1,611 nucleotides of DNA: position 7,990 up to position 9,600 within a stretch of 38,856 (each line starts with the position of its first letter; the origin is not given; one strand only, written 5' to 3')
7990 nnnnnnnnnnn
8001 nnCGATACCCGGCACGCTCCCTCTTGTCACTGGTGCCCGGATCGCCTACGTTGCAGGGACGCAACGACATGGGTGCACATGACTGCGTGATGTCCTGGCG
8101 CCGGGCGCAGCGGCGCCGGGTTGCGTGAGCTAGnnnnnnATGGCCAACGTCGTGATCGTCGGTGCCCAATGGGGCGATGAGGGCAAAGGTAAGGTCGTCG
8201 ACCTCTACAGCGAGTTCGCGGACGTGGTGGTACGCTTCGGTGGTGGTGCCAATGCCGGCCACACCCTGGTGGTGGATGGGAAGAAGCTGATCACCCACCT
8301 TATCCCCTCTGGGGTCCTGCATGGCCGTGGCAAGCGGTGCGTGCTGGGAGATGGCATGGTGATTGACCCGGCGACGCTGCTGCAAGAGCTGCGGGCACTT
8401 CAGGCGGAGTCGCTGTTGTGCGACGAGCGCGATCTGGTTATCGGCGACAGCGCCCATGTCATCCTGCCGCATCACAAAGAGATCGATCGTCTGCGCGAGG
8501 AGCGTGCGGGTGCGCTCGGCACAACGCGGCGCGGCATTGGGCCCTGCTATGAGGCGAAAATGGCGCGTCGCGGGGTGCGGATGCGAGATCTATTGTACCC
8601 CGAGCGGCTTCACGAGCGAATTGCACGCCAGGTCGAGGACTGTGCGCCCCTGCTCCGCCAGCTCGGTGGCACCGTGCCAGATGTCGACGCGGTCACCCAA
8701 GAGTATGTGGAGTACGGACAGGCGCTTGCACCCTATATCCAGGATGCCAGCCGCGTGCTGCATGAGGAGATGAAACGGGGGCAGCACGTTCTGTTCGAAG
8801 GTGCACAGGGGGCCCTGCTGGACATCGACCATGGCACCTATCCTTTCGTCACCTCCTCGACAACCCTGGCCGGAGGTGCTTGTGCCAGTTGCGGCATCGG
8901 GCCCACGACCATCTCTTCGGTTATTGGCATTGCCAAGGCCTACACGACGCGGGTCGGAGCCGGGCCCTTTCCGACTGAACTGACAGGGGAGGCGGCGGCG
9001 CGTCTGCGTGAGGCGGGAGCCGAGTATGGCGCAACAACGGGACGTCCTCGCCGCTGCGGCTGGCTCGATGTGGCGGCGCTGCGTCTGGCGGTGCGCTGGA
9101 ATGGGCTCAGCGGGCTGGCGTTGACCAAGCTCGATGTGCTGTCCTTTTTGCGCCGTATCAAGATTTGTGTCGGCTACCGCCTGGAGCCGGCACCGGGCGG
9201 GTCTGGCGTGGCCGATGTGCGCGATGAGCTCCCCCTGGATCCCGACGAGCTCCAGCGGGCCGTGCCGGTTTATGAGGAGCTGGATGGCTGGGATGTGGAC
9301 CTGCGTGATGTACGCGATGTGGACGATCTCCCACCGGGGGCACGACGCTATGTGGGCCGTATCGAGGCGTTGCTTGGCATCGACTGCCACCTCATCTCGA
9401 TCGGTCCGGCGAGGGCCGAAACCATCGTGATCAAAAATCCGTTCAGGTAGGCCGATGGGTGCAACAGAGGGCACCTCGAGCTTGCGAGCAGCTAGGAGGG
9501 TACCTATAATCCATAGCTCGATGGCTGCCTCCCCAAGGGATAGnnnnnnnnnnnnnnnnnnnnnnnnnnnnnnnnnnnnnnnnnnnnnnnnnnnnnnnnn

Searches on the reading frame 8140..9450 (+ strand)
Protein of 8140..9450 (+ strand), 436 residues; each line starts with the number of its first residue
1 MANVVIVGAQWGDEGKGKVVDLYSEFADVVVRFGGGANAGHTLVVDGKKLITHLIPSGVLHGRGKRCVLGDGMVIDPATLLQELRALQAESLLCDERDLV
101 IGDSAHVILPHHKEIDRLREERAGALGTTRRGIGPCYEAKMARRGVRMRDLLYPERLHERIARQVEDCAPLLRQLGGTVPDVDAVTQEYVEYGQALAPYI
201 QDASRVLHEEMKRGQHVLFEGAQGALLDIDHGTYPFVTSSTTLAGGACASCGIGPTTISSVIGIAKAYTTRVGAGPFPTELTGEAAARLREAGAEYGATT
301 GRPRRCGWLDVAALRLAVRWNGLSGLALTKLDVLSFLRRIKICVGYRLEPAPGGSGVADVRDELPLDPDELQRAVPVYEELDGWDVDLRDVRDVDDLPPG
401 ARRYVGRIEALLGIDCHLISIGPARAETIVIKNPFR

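Call 5: search_protein_families(library=pfam, proteins=[window:8140-9450:+], max_evalue=0.01)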
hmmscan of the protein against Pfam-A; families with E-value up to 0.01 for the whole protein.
window:8140-9450:+ (436 aa): 1 family
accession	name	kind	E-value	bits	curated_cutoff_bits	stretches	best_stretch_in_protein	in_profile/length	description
PF00709.27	Adenylsucc_synt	-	1.2e-164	548.5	27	1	5-429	1-416/416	Adenylosuccinate synthetase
